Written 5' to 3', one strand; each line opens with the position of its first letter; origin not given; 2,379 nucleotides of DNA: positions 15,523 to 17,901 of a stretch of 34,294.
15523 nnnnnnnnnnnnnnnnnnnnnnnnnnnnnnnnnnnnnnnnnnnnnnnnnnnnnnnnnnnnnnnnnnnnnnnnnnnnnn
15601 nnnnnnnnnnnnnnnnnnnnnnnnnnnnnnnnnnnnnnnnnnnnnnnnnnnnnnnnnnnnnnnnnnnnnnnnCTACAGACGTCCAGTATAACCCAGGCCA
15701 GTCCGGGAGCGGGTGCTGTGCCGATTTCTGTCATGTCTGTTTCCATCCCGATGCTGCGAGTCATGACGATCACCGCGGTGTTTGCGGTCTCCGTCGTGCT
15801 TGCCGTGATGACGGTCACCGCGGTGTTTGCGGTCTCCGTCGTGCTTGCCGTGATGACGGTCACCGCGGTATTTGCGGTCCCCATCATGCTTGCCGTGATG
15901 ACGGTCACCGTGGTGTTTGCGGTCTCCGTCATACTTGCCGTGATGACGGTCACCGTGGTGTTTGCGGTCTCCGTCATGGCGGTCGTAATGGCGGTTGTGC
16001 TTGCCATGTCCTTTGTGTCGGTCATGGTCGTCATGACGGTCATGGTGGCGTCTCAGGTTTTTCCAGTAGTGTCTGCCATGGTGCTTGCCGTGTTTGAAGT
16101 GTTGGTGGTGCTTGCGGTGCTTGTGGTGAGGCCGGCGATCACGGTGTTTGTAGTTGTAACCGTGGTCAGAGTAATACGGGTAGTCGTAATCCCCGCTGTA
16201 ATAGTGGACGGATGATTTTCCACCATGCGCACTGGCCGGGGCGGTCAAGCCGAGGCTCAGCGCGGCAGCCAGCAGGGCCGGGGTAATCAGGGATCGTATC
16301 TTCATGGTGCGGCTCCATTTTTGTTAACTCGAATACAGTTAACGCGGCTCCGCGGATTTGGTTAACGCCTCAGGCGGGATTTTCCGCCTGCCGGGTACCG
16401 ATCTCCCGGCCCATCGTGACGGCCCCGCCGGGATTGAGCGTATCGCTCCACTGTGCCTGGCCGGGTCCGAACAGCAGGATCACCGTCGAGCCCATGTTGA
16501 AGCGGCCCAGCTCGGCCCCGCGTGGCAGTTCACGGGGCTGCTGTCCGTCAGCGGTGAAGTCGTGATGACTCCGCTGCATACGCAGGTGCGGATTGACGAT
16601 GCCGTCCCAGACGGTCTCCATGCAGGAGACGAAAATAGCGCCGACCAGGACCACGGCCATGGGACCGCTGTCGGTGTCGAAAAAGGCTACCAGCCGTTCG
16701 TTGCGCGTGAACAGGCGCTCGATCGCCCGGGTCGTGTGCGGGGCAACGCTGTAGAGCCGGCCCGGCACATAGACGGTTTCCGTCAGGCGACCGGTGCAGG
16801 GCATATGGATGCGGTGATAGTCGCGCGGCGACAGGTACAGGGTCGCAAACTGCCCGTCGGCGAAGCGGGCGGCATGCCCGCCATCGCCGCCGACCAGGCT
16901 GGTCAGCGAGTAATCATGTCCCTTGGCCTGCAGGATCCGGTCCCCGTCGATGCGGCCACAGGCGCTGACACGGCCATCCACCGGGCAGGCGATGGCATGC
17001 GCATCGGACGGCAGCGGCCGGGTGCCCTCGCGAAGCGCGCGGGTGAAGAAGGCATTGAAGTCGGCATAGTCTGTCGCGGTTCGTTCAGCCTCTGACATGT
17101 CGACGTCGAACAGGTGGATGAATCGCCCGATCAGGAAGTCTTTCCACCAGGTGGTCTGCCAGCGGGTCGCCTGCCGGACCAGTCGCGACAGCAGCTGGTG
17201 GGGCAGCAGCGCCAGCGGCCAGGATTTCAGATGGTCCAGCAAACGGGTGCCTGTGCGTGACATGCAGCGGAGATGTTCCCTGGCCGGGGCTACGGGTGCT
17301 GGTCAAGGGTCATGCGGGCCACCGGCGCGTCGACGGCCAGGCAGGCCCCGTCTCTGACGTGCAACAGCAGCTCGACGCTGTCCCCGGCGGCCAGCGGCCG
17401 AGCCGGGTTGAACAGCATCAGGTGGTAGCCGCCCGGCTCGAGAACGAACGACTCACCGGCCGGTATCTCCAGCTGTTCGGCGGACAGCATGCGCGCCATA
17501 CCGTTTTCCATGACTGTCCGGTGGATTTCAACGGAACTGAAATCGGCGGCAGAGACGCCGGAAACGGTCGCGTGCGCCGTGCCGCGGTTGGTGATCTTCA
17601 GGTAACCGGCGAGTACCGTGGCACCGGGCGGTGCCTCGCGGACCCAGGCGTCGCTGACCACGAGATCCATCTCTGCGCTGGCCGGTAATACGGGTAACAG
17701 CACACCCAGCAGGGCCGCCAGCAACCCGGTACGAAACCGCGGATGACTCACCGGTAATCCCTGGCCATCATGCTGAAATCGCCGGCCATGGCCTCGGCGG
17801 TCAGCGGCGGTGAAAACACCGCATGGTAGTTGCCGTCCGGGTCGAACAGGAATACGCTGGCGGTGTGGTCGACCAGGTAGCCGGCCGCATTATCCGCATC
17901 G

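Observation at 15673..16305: Sec-secreted protein that is about 25% histidine, built from 45-bp in-frame tandem repeats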

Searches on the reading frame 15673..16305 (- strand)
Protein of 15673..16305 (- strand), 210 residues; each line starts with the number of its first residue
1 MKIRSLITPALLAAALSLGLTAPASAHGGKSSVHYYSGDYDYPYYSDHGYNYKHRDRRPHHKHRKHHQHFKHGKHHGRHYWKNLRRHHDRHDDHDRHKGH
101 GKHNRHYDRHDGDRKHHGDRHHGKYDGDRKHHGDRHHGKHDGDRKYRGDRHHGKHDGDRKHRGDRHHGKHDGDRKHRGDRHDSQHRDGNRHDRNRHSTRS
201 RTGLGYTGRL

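Call 6: search_protein_families(library=pfam, proteins=[window:15673-16305:-], max_evalue=0.01)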
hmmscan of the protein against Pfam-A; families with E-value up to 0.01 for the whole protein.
window:15673-16305:- (210 aa): 0 families

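Call 7: search_protein_families(library=ncbifam, proteins=[window:15673-16305:-], max_evalue=0.01)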
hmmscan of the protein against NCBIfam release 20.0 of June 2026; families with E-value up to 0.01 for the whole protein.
window:15673-16305:- (210 aa): 0 families

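Call 8: find_homologous_proteins(query=window:15673-16305:-, max_evalue=0.001)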
Query window:15673-16305:- (210 aa): 1 proteins with E <= 0.001 among 190 candidates.
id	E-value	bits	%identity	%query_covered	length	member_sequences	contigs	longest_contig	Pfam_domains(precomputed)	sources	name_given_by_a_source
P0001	1.3e-13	69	68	13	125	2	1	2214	-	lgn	-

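Call 9: find_encoding_contigs(protein=window:15673-16305:-, flank=6000, max_places=8)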
Protein window:15673-16305:- (210 aa): no gene with exactly this product is on record in the collection.

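Call 25: find_related_loci(query=window:15673-16305:-, collection=metagenome_contigs, flank=3000)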
Query window:15673-16305:- (210 aa) in metagenome_contigs; peptide patterns used: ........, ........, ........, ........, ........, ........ (x = any residue, [..] = any of these).
240 stretches matched a pattern; 3 encode a relative of the query (tblastn E <= 1e-3); 3 distinct loci.
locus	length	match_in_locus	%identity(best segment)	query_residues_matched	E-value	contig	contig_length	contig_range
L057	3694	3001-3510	70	1-210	1e-56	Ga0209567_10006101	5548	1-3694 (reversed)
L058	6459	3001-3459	63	1-210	5e-48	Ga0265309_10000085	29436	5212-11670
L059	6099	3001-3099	67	1-33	2e-9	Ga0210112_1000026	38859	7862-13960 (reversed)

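Call 37: find_homologous_proteins(query=A1, max_evalue=0.001)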
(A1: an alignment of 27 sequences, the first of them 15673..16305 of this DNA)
Query A1 (27 sequences) (210 aa, profile of the alignment): 7 proteins with E <= 0.001 among 6259 candidates.
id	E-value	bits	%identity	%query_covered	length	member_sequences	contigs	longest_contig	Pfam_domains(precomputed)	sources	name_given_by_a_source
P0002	4.8e-27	113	64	13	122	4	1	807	-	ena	-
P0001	6.8e-27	112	68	13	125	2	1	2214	-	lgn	-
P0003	5.7e-17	80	37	64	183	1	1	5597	-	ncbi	ncbi:MAG: hypothetical protein V3V50_03850 [Gammaproteobacteria bacterium]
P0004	8.3e-14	70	41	53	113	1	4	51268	-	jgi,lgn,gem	-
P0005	1.2e-13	69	49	24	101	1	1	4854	-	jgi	jgi:hypothetical protein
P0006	3.5e-9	55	32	57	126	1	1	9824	-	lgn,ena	-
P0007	7.0e-6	44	100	2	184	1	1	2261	-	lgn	-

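Call 47: predict_structure(alignment_id=A2)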
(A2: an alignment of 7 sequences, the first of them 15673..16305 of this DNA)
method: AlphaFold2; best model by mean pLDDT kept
length: 210 residues; sequences in the alignment: 7
mean_pLDDT: 46.1   pTM: 0.13
mean pLDDT of the five models: 46.1, 43.3, 43.1, 41.7, 41.7
residues with pLDDT >= 90: 0; 70-90: 0; 50-70: 45; < 50: 165
segments of 3 or more residues with pLDDT < 50: 31-39, 48-53, 55-62, 64-69, 71-73, 76-107, 109-168, 170-172, 176-179, 181-194, 198-203
pLDDT, mean of each block of 10 residues (from residue 1): 59 59 51 47 48 45 47 46 46 40 39 41 41 41 43 44 45 48 44 47 48
secondary structure, 60 per line:
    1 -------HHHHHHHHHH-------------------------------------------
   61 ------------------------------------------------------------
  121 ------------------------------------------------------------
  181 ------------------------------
elements in order: H8-17

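Call 48: search_protein_representatives(alignment_id=A2)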
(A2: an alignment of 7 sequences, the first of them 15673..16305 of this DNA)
Query: 7 sequences, 134 profile positions. Proteins with E-value up to 0.001 (for the whole library): 31; up to 1e-10: 7; up to 1e-30: 0. The best 31 are listed.
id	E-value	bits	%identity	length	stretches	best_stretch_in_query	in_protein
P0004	3.8e-27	111.7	-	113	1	1-108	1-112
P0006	4.1e-26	108.3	-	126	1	2-134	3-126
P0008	9.7e-26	107.1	-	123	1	1-133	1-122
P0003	1.9e-24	103.0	-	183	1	2-134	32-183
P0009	3.7e-13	66.4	-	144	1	1-132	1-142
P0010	6.3e-11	59.2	-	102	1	1-104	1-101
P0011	1.0e-10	58.5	-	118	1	1-125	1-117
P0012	2.6e-10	57.2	-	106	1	1-104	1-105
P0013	1.1e-09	55.2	-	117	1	8-134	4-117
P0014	1.7e-09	54.6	-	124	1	1-131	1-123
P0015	2.2e-09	54.2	-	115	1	1-133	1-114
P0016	1.0e-08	52.0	-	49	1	1-42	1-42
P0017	2.0e-08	51.1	-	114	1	1-112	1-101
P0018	5.8e-08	49.6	-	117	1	1-125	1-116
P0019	2.2e-07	47.7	-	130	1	2-127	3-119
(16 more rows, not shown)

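Call 52: search_solved_structures(query=window:15673-16305:-, max_evalue=1)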
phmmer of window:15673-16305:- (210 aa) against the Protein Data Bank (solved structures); distinct sequences matched with E-value up to 1: 0.

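Call 68: search_protein_families(library=pfam, alignment_id=A1, max_evalue=1)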
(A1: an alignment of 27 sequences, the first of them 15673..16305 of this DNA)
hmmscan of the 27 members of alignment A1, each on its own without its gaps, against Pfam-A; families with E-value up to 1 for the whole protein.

A. member 1, window:15673-16305:- (210 aa): 0 families

B. families by the number of members that match (of 27 scanned): 7 families
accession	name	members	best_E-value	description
PF16810.10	RXLR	1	0.025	RXLR phytopathogen effector protein, Avirulence activity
PF22251.1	PFF1_TM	1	0.063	Vacuolar membrane protease, transmembrane domain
PF21922.1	PBP_dimer_2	1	0.1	Penicillin binding protein A dimerisation domain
PF24982.1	DUF7773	1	0.13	Domain of unknown function (DUF7773)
PF01080.22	Presenilin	1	0.3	Presenilin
PF02535.28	Zip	1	0.54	ZIP Zinc transporter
PF02724.19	CDC45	1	0.91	CDC45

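Call 74: list_cluster_members(proteins=[window:15673-16305:-, window:15009-16043:-, window:15718-16215:+, window:16370-17263:-, window:14576-15031:-])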
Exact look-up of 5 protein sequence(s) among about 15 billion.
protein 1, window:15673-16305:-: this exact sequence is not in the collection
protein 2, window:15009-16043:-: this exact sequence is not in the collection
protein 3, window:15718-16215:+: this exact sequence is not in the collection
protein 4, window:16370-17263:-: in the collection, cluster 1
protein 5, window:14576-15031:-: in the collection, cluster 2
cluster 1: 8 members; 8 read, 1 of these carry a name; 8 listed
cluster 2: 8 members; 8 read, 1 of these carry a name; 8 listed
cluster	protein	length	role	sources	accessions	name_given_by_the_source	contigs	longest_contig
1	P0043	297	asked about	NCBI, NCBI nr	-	-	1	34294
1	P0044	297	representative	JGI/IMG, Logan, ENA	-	-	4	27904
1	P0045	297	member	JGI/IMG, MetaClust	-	\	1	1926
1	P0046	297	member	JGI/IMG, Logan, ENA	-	-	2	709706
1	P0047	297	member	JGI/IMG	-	-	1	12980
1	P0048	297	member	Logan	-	-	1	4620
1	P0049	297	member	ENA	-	-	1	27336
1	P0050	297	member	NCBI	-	-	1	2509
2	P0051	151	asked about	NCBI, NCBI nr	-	-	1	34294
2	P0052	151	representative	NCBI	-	-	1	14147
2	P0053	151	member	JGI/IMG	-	anti-sigma factor RsiW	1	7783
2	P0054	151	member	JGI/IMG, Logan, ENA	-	-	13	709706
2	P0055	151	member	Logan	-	-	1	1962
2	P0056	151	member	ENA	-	-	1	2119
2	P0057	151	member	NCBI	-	-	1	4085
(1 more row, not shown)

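Call 76: find_encoding_contigs(protein=P0054, flank=3000, max_places=10)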
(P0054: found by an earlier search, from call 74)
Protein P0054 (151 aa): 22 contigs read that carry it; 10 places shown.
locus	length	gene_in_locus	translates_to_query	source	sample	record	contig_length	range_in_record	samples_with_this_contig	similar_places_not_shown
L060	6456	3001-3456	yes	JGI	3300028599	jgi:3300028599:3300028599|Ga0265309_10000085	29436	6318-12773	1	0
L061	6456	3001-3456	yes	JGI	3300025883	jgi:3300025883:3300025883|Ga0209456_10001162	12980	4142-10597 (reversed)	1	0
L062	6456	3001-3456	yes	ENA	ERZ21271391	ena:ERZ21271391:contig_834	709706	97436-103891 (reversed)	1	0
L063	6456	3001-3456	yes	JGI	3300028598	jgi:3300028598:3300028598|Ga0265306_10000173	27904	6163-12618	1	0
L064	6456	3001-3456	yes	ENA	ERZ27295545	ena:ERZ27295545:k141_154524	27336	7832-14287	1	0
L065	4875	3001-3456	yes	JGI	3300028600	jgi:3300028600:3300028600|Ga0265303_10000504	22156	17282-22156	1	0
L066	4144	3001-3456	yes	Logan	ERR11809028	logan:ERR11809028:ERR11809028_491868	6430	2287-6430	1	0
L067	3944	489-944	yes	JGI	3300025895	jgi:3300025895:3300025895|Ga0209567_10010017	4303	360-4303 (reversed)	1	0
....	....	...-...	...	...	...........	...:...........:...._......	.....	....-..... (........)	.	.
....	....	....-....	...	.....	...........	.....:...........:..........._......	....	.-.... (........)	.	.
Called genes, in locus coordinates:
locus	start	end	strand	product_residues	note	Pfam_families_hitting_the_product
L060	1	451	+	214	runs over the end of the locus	PF00578:AhpC-TSA (weak), PF02630:SCO1-SenC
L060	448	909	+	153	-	PF04314:LpqE-like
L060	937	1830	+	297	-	PF27523:PSD, PF02666:PS_Dcarbxylase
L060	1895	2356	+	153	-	-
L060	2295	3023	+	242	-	PF08281:Sigma70_r4_2, PF04545:Sigma70_r4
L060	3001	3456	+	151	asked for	PF13490:zf-HC2 (faint)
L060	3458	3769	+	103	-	-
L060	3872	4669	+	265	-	PF00459:Inositol_P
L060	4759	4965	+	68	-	-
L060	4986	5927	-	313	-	PF07549:Sec_GG, PF02355:SecD_SecF_C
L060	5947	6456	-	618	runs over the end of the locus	PF13721:SecD-TM1, PF07549:Sec_GG (faint), PF21760:SecD_1st, PF22599:SecDF_P1_head, PF02355:SecD_SecF_C, PF03176:MMPL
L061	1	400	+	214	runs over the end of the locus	PF00578:AhpC-TSA (weak), PF02630:SCO1-SenC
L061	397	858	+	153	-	PF04314:LpqE-like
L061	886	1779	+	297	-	PF27523:PSD, PF02666:PS_Dcarbxylase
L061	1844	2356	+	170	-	-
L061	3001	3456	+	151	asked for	PF13490:zf-HC2 (faint)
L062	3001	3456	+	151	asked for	PF13490:zf-HC2 (faint)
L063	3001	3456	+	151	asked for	PF13490:zf-HC2 (faint)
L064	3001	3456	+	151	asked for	PF13490:zf-HC2 (faint)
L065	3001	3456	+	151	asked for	PF13490:zf-HC2 (faint)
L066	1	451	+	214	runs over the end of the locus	PF00578:AhpC-TSA (weak), PF02630:SCO1-SenC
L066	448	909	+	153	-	PF04314:LpqE-like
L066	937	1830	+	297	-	PF27523:PSD, PF02666:PS_Dcarbxylase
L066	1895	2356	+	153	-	-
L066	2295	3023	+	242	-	PF08281:Sigma70_r4_2, PF04545:Sigma70_r4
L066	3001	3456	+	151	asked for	PF13490:zf-HC2 (faint)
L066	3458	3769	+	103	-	-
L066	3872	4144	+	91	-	?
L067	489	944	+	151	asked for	PF13490:zf-HC2 (faint)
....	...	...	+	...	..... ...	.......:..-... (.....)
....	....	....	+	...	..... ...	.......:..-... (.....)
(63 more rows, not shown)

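Call 77: find_encoding_contigs(protein=P0052, flank=3000, max_places=6)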
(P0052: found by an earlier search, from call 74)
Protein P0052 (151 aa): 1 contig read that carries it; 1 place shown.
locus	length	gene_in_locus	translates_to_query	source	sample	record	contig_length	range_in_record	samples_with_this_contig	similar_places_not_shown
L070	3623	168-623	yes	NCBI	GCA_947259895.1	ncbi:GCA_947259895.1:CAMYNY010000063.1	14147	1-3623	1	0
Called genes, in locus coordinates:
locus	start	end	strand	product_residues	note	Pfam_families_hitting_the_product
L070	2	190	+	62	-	?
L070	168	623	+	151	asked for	-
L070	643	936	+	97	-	-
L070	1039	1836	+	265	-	PF00459:Inositol_P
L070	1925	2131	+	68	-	-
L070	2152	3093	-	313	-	PF07549:Sec_GG, PF02355:SecD_SecF_C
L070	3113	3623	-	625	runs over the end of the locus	PF13721:SecD-TM1, PF07549:Sec_GG (faint), PF21760:SecD_1st, PF22599:SecDF_P1_head, PF02355:SecD_SecF_C, PF03176:MMPL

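Call 78: find_encoding_contigs(protein=P0053, flank=3000, max_places=6)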
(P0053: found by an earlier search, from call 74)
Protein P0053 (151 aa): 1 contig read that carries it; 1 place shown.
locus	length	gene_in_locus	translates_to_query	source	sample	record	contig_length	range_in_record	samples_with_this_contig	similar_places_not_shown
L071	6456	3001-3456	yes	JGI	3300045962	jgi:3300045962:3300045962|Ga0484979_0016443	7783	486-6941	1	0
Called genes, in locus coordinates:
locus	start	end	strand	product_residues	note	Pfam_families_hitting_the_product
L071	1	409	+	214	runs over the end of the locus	PF02630:SCO1-SenC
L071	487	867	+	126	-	PF04314:LpqE-like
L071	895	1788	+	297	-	PF27523:PSD, PF02666:PS_Dcarbxylase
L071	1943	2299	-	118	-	-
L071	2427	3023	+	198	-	PF08281:Sigma70_r4_2, PF04545:Sigma70_r4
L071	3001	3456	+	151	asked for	-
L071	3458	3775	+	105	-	-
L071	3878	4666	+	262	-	PF00459:Inositol_P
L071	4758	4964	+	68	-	-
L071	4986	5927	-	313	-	PF07549:Sec_GG, PF02355:SecD_SecF_C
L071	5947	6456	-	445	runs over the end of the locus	PF21760:SecD_1st, PF22599:SecDF_P1_head, PF02355:SecD_SecF_C, PF03176:MMPL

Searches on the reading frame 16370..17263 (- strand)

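Call 6: search_protein_families(library=pfam, proteins=[window:16370-17263:-], max_evalue=0.01)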
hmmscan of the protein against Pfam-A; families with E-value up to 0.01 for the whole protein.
window:16370-17263:- (297 aa): 1 family
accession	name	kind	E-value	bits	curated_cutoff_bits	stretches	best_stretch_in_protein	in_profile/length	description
PF02666.20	PS_Dcarbxylase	-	2.9e-59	200.5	22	1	69-289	1-197/198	Phosphatidylserine decarboxylase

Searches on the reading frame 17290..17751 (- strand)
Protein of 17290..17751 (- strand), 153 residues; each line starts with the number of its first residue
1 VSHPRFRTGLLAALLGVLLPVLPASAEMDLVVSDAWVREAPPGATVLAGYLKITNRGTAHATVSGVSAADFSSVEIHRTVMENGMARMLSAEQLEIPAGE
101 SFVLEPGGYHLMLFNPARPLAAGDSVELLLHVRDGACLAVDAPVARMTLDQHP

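Call 6: search_protein_families(library=pfam, proteins=[window:17290-17751:-], max_evalue=0.01)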
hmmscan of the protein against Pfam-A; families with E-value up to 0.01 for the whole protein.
window:17290-17751:- (153 aa): 1 family
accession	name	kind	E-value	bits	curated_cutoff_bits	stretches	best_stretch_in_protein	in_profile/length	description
PF04314.18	PCuAC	-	2.7e-33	114.5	29.4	1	32-137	1-106/109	Copper chaperone PCu(A)C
